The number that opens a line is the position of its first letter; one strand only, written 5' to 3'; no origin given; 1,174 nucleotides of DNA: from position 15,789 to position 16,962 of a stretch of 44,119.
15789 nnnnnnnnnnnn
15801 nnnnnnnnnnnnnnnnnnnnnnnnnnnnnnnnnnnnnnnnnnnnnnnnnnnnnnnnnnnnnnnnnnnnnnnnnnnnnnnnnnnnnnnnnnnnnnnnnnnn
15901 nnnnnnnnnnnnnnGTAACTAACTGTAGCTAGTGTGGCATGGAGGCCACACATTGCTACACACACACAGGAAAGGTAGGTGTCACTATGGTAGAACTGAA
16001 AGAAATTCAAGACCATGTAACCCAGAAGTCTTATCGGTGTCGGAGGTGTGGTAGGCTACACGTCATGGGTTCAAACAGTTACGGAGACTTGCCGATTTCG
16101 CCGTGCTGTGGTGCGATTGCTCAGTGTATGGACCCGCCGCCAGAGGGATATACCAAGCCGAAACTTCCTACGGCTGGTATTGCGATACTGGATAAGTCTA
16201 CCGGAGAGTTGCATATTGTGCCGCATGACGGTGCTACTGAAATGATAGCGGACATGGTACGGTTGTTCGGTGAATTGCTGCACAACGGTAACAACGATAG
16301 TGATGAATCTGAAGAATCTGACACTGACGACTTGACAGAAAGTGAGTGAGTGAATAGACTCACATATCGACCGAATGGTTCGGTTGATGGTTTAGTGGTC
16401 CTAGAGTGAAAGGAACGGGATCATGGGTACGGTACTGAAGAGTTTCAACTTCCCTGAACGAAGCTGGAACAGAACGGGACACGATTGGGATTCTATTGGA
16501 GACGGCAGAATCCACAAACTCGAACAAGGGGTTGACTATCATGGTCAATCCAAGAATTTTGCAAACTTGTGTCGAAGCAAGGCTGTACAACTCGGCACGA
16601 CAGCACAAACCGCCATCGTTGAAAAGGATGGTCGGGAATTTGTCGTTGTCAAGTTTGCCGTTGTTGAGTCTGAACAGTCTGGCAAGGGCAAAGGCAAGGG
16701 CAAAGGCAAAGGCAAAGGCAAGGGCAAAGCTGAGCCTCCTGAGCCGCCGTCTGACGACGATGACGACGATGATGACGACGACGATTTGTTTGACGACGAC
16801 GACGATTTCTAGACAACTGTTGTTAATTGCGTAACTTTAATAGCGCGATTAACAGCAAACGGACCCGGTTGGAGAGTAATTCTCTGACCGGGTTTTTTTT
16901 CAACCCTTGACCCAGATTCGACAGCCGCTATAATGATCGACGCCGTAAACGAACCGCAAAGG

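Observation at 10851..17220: Compositionally distinct early/accessory block bounded by terminators: candidate anti-defence island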

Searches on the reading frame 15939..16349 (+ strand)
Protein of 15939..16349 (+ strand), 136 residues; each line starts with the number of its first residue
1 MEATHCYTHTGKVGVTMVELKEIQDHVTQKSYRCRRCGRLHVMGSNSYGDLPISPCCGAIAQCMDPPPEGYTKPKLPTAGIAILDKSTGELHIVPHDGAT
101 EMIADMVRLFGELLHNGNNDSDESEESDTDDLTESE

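Call 7: search_protein_families(library=pfam, proteins=[window:15939-16349:+], max_evalue=0.1)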
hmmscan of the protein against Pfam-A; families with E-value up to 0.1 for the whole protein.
window:15939-16349:+ (136 aa): 0 families

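Call 9: search_protein_families(library=phrogs, proteins=[window:15939-16349:+], max_evalue=0.01)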
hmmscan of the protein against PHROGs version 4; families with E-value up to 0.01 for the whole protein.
window:15939-16349:+ (136 aa): 1 family
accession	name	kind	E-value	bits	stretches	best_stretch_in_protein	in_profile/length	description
phrog_6417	-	other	0.0045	17.9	1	28-60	4-36/68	translational regulator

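Call 26: search_protein_families(library=ncbifam, proteins=[window:15939-16349:+], max_evalue=0.05)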
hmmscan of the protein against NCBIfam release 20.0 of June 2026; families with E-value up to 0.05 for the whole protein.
window:15939-16349:+ (136 aa): 0 families

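Call 54: search_protein_families(library=padloc, proteins=[window:15987-16349:+], max_evalue=0.01)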
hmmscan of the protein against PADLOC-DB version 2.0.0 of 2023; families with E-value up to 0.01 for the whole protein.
window:15987-16349:+ (120 aa): 0 families

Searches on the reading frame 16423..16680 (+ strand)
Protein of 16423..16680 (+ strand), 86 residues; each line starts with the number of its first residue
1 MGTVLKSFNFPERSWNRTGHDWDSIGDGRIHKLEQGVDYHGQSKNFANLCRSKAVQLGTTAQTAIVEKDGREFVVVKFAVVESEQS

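Call 62: search_protein_representatives(protein=window:16423-16680:+)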
Query: 86 residues. Proteins with E-value up to 0.001 (for the whole library): 35; up to 1e-10: 0; up to 1e-30: 0. The best 35 are listed.
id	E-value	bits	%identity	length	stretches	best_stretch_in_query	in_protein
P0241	1.9e-09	53.7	33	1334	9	13-51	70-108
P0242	3.1e-09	53.0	42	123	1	1-72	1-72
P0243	4.1e-09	52.6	37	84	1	1-83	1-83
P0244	1.9e-07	47.3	31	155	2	16-77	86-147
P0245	3.3e-07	46.5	41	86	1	1-69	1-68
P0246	1.1e-06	44.9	39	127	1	1-81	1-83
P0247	1.4e-06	44.6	38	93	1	4-83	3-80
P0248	3.7e-06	43.2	38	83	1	2-82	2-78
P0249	1.0e-05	41.8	40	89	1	2-79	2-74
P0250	1.2e-05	41.5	36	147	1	4-79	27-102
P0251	1.3e-05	41.4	40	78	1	4-67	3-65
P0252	1.6e-05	41.2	40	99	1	4-67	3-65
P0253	1.6e-05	41.2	39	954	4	9-58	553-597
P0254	2.0e-05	40.8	41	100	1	4-67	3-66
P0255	2.2e-05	40.7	38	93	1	5-84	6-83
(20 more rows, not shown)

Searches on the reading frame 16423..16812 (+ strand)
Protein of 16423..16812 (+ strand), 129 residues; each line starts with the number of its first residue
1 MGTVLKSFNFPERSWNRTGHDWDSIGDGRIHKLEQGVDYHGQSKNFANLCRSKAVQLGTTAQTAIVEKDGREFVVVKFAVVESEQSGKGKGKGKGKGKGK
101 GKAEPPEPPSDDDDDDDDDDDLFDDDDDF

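Call 7: search_protein_families(library=pfam, proteins=[window:16423-16812:+], max_evalue=0.1)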
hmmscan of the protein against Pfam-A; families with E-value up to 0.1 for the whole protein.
window:16423-16812:+ (129 aa): 1 family
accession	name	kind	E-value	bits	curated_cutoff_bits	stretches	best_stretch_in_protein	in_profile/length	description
PF25698.1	EBNA2_Core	-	0.013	15.1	35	1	84-105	247-268/389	EBNA-2 core transactivation domain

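Call 10: search_protein_families(library=phrogs, proteins=[window:16423-16812:+], max_evalue=0.001)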
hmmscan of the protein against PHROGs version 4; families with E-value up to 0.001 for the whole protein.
window:16423-16812:+ (129 aa): 0 families

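Call 26: search_protein_families(library=ncbifam, proteins=[window:16423-16812:+], max_evalue=0.05)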
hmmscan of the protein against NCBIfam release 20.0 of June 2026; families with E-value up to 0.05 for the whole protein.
window:16423-16812:+ (129 aa): 0 families

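Call 54: search_protein_families(library=padloc, proteins=[window:16423-16812:+], max_evalue=0.01)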
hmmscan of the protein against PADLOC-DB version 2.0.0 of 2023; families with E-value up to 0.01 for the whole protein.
window:16423-16812:+ (129 aa): 1 family
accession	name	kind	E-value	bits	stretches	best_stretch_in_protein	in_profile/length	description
PDLC03736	oMTase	-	0.0013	14.4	1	85-110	988-1013/1497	orphan methyltransferase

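Call 66: search_solved_structures(query=A2, max_evalue=10)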
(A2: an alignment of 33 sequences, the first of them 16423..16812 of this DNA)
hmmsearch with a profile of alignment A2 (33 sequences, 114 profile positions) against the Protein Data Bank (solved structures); distinct sequences matched with E-value up to 10: 3.
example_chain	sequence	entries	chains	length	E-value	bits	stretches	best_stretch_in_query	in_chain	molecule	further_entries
8ure_A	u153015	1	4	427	0.061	16.5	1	50-108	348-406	sr312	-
6mrs_A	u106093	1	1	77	0.28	14.4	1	44-101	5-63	Peak6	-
7mwr_A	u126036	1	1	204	2.7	11.2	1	44-74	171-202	LHD101A54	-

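Call 67: search_protein_families(library=pfam, alignment_id=A2, max_evalue=0.1)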
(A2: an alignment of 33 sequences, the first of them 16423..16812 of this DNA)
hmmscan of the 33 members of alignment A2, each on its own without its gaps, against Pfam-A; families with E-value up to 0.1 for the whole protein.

A. member 1, window:16423-16812:+ (129 aa): 1 family
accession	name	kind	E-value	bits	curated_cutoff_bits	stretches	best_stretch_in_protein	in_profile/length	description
PF25698.1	EBNA2_Core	-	0.013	15.1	35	1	84-105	247-268/389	EBNA-2 core transactivation domain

B. families by the number of members that match (of 33 scanned): 7 families
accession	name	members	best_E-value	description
PF25698.1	EBNA2_Core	1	0.013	EBNA-2 core transactivation domain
PF00889.24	EF_TS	1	0.029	Elongation factor TS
PF01039.27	Carboxyl_trans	1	0.031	Carboxyl transferase domain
PF03928.20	HbpS-like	1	0.039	Haem degrading protein HbpS-like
PF17233.7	DUF5308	1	0.044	Family of unknown function (DUF5308)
PF06473.17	FGF-BP1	1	0.046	FGF binding protein 1 (FGF-BP1)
PF21421.2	ATR1_WY-dom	1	0.08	Avirulence protein ATR1, WY-domain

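Call 76: predict_structure(alignment_id=A2)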
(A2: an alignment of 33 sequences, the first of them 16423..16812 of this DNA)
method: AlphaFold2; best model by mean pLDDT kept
length: 129 residues; sequences in the alignment: 33
mean_pLDDT: 75.6   pTM: 0.53
mean pLDDT of the five models: 75.6, 74.0, 72.3, 70.5, 68.6
residues with pLDDT >= 90: 46; 70-90: 25; 50-70: 52; < 50: 6
segments of 3 or more residues with pLDDT < 50: 13-17
pLDDT, mean of each block of 10 residues (from residue 1): 66 53 85 92 95 89 96 93 60 57 67 62 66
secondary structure, 60 per line:
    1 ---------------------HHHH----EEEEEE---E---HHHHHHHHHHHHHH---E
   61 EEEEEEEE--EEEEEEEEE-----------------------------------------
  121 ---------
elements in order: H22-25 E30-35 H43-56 E60-68 E71-79

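Call 80: fold_search(model_id=the predicted structure, library=pdb)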
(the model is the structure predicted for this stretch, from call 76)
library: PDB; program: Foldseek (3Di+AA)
matches with E <= 10: 881; with E <= 0.001: 0
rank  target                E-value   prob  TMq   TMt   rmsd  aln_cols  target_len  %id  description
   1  7dg2_A                1.2e-01  0.47  0.29  0.19   9.4       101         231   14  Nse1-Nse3-Nse4 complex (released 2021-05-26)
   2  4n2p_A                1.7e-01  0.72  0.25  0.23   4.2        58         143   12  Structure of Archease from Pyrococcus horikoshii (released 2014-01-01)
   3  3evz                  1.9e-01  0.54  0.29  0.21   5.5        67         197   13  Crystal structure of Methyltransferase from Pyrococcus furiosus (released 2008-11-11)
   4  3k2n_A                2.1e-01  0.21  0.21  0.16  14.3        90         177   16  The crystal structure of sigma-54-dependent transcriptional regulator domain from Chlorobium Tepidum TLS (released 2010-01-19)
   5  5kkp                  2.2e-01  0.57  0.30  0.10   7.4        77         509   13  Crystal Structure of Human Pseudouridylate Synthase 7 (released 2016-08-17)
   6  5o6g_D                2.3e-01  0.44  0.27  0.21  10.3        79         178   22  Structures and dynamics of mesophilic variants from the homing endonuclease I-DmoI (released 2017-12-06)
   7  2bj3_A                2.5e-01  0.08  0.12  0.11  15.3       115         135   11  NIKR-apo (released 2005-04-08)
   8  5ak9_J                2.8e-01  0.41  0.26  0.19   9.4        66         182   24  THE CRYSTAL STRUCTURE OF I-DMOI Q42AK120M IN COMPLEX WITH ITS TARGET DNA IN THE PRESENCE OF 2MM MN (released 2015-06-17)
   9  4etz_B                2.8e-01  0.23  0.21  0.11  14.2        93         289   11  Crystal Structure of PelD 158-CT from Pseudomonas aeruginosa PAO1 (released 2012-07-25)
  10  2cpm_MODEL_1_A        3.2e-01  0.35  0.28  0.35   6.9        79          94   13  Solution structure of the R3H domain of human sperm-associated antigen 7 (released 2005-11-19)
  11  5a0w_D                3.4e-01  0.44  0.26  0.19  10.0        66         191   21  THE CRYSTAL STRUCTURE OF I-DMOI E117A IN COMPLEX WITH ITS TARGET DNA AND IN THE PRESENCE OF 2MM MN (released 2016-05-11)
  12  4una_G                3.7e-01  0.41  0.26  0.20   9.9        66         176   21  THE CRYSTAL STRUCTURE OF I-DMOI IN COMPLEX WITH ITS TARGET DNA AT 2 DAYS INCUBATION IN 5MM MN (STATE 4) (released 2014-12-17)
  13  2vs7_G                3.9e-01  0.35  0.26  0.20   9.9        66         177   21  The crystal structure of I-DmoI in complex with DNA and Ca (released 2008-11-11)
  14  4unc_G                3.9e-01  0.33  0.25  0.19  10.3        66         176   24  THE CRYSTAL STRUCTURE OF I-DMOI IN COMPLEX WITH ITS TARGET DNA AT 8 DAYS INCUBATION IN 5MM MN (STATE 6) (released 2014-12-17)
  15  5ak9_A                3.9e-01  0.33  0.25  0.18  10.4        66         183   24  THE CRYSTAL STRUCTURE OF I-DMOI Q42AK120M IN COMPLEX WITH ITS TARGET DNA IN THE PRESENCE OF 2MM MN (released 2015-06-17)
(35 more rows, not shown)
